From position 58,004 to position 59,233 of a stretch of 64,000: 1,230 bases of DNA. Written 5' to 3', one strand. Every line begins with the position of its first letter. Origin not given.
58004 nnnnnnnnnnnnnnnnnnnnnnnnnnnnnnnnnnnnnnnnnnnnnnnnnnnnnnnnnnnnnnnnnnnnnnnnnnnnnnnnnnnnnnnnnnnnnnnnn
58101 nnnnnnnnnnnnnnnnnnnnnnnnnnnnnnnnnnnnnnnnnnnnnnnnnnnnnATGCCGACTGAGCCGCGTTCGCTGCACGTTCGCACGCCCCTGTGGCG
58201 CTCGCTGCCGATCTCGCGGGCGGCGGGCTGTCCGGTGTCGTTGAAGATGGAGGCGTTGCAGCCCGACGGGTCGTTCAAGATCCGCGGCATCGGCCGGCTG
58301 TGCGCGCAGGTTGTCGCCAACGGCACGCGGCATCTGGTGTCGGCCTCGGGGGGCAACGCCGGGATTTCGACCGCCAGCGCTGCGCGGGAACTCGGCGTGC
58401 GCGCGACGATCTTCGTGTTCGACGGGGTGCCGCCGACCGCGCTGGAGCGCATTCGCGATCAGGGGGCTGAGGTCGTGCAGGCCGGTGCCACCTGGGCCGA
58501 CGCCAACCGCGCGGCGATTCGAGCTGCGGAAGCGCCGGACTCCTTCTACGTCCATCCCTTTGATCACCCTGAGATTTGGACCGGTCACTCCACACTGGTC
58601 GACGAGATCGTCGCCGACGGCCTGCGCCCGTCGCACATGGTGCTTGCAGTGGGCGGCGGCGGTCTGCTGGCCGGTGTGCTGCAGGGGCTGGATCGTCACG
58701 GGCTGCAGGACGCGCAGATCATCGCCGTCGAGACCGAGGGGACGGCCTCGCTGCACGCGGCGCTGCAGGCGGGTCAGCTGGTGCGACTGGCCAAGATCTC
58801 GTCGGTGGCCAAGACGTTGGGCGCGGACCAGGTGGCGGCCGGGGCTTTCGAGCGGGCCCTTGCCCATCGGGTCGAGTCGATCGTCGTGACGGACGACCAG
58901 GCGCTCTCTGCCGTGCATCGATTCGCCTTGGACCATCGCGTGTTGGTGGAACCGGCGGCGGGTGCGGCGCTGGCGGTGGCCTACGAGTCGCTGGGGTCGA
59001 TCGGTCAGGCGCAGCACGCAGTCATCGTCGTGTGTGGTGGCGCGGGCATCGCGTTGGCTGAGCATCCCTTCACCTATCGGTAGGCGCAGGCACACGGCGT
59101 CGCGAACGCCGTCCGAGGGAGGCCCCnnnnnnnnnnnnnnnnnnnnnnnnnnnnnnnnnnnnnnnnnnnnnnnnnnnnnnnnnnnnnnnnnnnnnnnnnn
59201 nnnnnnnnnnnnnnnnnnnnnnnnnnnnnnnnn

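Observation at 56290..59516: Translationally coupled trio: transaldolase-type enzyme, threonine-dehydratase-family PLP enzyme, and CrcB fluoride channel without a fluoride riboswitch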

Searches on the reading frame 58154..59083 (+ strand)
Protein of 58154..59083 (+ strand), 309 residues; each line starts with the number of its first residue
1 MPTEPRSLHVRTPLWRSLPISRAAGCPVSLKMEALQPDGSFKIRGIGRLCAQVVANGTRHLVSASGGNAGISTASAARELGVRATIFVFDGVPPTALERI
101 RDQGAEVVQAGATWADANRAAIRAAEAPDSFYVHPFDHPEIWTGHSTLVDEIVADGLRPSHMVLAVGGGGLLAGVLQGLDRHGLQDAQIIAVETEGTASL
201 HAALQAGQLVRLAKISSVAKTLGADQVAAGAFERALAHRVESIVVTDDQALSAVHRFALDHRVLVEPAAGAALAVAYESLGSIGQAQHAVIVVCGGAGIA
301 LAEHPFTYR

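Call 5: search_protein_families(library=pfam, proteins=[window:58154-59083:+], max_evalue=0.01)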
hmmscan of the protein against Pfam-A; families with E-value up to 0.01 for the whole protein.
window:58154-59083:+ (309 aa): 1 family
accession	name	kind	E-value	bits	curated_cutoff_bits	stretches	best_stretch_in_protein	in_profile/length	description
PF00291.31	PALP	-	5.5e-70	236.5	35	1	10-295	6-295/295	Pyridoxal-phosphate dependent enzyme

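Call 8: search_solved_structures(query=window:58154-59083:+, max_evalue=0.001)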
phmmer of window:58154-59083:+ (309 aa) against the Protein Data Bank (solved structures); distinct sequences matched with E-value up to 0.001: 84 (the best 60 are shown).
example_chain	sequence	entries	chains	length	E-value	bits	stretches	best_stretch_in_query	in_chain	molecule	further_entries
1pwe_A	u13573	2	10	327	7e-74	252.2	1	6-303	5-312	L-serine dehydratase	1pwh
2rkb_A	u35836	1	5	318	3.1e-73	250.1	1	8-299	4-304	Serine dehydratase-like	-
4h27_A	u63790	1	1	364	3.2e-70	240.2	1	7-303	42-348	L-serine dehydratase/L-threonine deaminase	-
1p5j_A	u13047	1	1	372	2.8e-69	237.1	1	7-303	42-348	L-serine dehydratase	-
5c3u_A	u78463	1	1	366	3.8e-53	184.2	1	6-303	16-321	L-serine ammonia-lyase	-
8y1j_A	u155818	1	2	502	1.6e-30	109.9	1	8-275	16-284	L-threonine dehydratase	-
8zkv_A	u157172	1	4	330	1.6e-28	103.4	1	12-276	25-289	L-threonine dehydratase biosynthetic IlvA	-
43cq_A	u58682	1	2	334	1.7e-28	103.3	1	12-276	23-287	L-threonine dehydratase biosynthetic IlvA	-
1tdj_A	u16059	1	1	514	9.1e-28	100.9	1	12-276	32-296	BIOSYNTHETIC THREONINE DEAMINASE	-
9d2q_A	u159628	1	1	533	9.8e-28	100.8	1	12-276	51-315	L-threonine dehydratase biosynthetic IlvA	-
1ve5_A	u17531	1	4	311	1.4e-22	83.9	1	11-284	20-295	Threonine deaminase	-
3iau_A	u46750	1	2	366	9e-22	81.2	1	10-298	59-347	Threonine deaminase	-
2gn0_A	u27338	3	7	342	2.8e-20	76.3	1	15-296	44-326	Threonine dehydratase catabolic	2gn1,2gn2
2d1f_A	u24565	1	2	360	1.5e-18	70.7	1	9-301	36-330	Threonine synthase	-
1v71_A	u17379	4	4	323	6.8e-18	68.5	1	11-295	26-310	Hypothetical protein C320.14 in chromosome III | Uncharacterized protein C320.14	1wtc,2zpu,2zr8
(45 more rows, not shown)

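Call 14: search_protein_families(library=ncbifam, proteins=[window:58154-59083:+], max_evalue=0.001)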
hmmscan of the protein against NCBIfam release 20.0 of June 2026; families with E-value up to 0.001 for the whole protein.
window:58154-59083:+ (309 aa): 39 families (the best 25 are shown)
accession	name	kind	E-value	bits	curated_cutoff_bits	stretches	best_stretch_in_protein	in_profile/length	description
NF006094.0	PRK08246.1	subfamily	4e-62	210.4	331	1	10-296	22-302/310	serine/threonine dehydratase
NF005292.0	PRK06815.1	equivalog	2.5e-46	158.2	371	1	11-296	21-306/320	threonine/serine dehydratase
TIGR01127.1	ilvA_1Cterm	equivalog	1.5e-45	155.8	378.75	1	12-297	1-285/380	threonine ammonia-lyase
NF005680.0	PRK07476.1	equivalog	5.4e-45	153.8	413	1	10-304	22-316/326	hydroxyectoine utilization dehydratase EutB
NF006674.0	PRK09224.1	subfamily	3.8e-44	151.2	577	1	11-300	25-315/508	threonine ammonia-lyase IlvA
NF006390.0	PRK08639.1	equivalog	7.7e-44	150.3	421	1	9-296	23-313/418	threonine ammonia-lyase IlvA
NF009130.0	PRK12483.1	subfamily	8e-42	143.5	801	1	10-299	36-326/521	threonine ammonia-lyase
TIGR02079.1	THD1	equivalog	6.4e-40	137.2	440.55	1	10-296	15-305/410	threonine ammonia-lyase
TIGR01124.1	ilvA_2Cterm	equivalog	7.6e-40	136.9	411.3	1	10-300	16-307/499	threonine ammonia-lyase, biosynthetic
NF005600.0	PRK07334.1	equivalog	3.7e-36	124.6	496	1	10-296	27-310/408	threonine ammonia-lyase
TIGR02991.1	ectoine_eutB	equivalog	5.8e-35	120.8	413.35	1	11-302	19-309/317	hydroxyectoine utilization dehydratase EutB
NF005454.0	PRK07048.1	equivalog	7.4e-32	110.8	452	1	10-296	24-309/324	threo-3-hydroxy-L-aspartate ammonia-lyase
NF006389.0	PRK08638.1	equivalog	1.3e-30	106.5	453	1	10-296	26-313/333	bifunctional threonine ammonia-lyase/L-serine ammonia-lyase TdcB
NF005147.0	PRK06608.1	equivalog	4.7e-28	98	380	1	11-296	24-309/339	serine/threonine dehydratase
NF005035.0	PRK06450.1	equivalog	5.2e-27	94.6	301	1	28-295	67-332/338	threonine synthase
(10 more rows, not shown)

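Call 46: find_homologous_proteins(query=window:58154-59083:+, max_evalue=1e-20)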
Query window:58154-59083:+ (309 aa): 6688 proteins with E <= 1e-20 among 8000 candidates; the best 120 are listed.
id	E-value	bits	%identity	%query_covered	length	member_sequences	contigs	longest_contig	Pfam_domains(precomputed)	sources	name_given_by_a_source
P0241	5.8e-187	638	96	100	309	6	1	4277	PF00291.32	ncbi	ncbi:MAG: pyridoxal-phosphate dependent enzyme [Myxococcota bacterium]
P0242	3.7e-158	544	83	100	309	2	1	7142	PF00291.32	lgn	-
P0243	5.2e-124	432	100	63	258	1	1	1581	PF00291.32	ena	-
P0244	7.4e-121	421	65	99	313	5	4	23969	PF00291.32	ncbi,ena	-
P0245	1.2e-120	421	64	99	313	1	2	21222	PF00291.32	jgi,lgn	-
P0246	4.7e-120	419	66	99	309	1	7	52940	PF00291.32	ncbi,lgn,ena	-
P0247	1.7e-119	417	66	98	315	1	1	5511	PF00291.32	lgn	-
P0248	2.3e-118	413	63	97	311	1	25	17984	PF00291.32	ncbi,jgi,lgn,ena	jgi:L-serine/L-threonine ammonia-lyase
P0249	2.9e-117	409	63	99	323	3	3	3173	PF00291.32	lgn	-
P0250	6.7e-117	408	63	100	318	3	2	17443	PF00291.32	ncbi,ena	-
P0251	2.0e-116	407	62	97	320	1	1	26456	PF00291.32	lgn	-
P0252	4.0e-116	406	62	97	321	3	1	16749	PF00291.32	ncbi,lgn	-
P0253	8.7e-115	401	63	99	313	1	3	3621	PF00291.32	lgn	-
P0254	4.7e-114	399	62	100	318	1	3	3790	PF00291.32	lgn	-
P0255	5.0e-114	399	66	97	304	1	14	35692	PF00291.32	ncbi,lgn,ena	-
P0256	1.7e-112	394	64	98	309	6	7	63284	PF00291.32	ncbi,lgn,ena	-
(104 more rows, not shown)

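Call 47: find_encoding_contigs(protein=P0256, flank=8000, max_places=3)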
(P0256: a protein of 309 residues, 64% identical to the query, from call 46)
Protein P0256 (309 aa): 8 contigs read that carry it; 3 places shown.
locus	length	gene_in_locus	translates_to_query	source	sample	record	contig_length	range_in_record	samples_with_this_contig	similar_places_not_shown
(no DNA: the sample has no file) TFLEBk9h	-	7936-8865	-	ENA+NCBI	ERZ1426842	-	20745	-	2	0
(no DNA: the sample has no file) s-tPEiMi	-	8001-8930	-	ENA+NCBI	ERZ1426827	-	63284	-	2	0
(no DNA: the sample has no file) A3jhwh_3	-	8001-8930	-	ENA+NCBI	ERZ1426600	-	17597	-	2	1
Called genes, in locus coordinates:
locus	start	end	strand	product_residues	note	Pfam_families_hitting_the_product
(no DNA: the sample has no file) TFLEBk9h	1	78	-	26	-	?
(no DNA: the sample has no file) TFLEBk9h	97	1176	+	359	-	PF16670:PI-PLC-C1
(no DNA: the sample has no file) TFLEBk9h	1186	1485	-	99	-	-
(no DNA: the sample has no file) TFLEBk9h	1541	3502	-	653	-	PF13589:HATPase_c_3, PF00183:HSP90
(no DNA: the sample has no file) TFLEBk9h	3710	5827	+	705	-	PF17517:IgGFc_binding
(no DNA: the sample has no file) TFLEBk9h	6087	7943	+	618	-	PF00464:SHMT, PF00596:Aldolase_II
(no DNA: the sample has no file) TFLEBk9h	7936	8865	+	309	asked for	PF00291:PALP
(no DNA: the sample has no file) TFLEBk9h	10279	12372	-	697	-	PF11617:Cu-binding_MopE, PF00526:Dicty_CTDC (weak)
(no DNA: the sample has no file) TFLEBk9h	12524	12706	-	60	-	-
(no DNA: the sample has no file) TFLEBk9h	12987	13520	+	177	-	PF00561:Abhydrolase_1, PF12697:Abhydrolase_6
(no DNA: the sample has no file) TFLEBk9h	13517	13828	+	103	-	PF12697:Abhydrolase_6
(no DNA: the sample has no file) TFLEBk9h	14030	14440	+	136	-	-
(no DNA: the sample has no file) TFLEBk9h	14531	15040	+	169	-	-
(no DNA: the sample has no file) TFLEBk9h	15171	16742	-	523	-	PF01943:Polysacc_synt (weak)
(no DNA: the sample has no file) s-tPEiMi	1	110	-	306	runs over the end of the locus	PF03781:FGE-sulfatase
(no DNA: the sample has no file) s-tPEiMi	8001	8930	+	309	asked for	PF00291:PALP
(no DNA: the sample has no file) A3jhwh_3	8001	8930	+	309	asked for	PF00291:PALP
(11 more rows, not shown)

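Call 48: find_encoding_contigs(protein=P0255, flank=8000, max_places=3)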
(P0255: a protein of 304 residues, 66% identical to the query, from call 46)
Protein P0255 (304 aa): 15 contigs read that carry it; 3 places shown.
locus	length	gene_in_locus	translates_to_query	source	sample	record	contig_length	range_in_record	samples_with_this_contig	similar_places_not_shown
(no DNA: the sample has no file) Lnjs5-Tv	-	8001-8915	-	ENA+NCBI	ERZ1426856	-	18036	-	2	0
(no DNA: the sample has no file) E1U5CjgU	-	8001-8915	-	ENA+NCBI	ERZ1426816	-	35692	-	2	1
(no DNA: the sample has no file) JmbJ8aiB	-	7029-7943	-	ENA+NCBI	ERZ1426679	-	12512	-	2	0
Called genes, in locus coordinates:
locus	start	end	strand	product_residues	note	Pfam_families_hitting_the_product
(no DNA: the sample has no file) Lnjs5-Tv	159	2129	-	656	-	PF13589:HATPase_c_3, PF00183:HSP90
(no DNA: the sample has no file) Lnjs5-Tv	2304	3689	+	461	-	-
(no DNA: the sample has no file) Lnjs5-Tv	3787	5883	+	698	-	PF17517:IgGFc_binding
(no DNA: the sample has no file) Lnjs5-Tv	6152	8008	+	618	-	PF00464:SHMT, PF00596:Aldolase_II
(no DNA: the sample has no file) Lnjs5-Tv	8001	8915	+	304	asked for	PF00291:PALP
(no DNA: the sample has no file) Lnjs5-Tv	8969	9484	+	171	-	PF00583:Acetyltransf_1, PF13673:Acetyltransf_10 (weak), PF13508:Acetyltransf_7, PF08445:FR47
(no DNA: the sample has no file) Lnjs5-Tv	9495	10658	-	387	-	PF05940:NnrS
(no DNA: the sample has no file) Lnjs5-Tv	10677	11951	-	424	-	PF01566:Nramp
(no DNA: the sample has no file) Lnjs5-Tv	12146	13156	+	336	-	PF00291:PALP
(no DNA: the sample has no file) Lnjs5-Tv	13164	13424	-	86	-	PF04193:PQ-loop, PF03083:MtN3_slv (weak)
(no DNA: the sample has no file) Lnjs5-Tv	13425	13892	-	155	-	?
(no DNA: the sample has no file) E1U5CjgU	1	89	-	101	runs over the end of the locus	-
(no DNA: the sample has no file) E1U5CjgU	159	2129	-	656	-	PF13589:HATPase_c_3, PF00183:HSP90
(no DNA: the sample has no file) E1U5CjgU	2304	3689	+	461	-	-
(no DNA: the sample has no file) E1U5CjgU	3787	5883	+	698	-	PF17517:IgGFc_binding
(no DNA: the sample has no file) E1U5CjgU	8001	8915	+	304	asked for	PF00291:PALP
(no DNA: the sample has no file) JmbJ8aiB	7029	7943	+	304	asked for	PF00291:PALP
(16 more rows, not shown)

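Call 60: search_solved_structures(query=window:58154-59083:+, max_evalue=1e-60, show_alignments=2)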
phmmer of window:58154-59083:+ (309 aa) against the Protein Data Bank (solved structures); distinct sequences matched with E-value up to 1e-60: 4.
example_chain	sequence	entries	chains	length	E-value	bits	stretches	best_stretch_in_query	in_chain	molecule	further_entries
1pwe_A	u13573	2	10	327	7e-74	252.2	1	6-303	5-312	L-serine dehydratase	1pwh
2rkb_A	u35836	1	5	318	3.1e-73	250.1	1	8-299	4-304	Serine dehydratase-like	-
4h27_A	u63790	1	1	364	3.2e-70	240.2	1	7-303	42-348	L-serine dehydratase/L-threonine deaminase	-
1p5j_A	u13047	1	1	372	2.8e-69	237.1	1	7-303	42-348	L-serine dehydratase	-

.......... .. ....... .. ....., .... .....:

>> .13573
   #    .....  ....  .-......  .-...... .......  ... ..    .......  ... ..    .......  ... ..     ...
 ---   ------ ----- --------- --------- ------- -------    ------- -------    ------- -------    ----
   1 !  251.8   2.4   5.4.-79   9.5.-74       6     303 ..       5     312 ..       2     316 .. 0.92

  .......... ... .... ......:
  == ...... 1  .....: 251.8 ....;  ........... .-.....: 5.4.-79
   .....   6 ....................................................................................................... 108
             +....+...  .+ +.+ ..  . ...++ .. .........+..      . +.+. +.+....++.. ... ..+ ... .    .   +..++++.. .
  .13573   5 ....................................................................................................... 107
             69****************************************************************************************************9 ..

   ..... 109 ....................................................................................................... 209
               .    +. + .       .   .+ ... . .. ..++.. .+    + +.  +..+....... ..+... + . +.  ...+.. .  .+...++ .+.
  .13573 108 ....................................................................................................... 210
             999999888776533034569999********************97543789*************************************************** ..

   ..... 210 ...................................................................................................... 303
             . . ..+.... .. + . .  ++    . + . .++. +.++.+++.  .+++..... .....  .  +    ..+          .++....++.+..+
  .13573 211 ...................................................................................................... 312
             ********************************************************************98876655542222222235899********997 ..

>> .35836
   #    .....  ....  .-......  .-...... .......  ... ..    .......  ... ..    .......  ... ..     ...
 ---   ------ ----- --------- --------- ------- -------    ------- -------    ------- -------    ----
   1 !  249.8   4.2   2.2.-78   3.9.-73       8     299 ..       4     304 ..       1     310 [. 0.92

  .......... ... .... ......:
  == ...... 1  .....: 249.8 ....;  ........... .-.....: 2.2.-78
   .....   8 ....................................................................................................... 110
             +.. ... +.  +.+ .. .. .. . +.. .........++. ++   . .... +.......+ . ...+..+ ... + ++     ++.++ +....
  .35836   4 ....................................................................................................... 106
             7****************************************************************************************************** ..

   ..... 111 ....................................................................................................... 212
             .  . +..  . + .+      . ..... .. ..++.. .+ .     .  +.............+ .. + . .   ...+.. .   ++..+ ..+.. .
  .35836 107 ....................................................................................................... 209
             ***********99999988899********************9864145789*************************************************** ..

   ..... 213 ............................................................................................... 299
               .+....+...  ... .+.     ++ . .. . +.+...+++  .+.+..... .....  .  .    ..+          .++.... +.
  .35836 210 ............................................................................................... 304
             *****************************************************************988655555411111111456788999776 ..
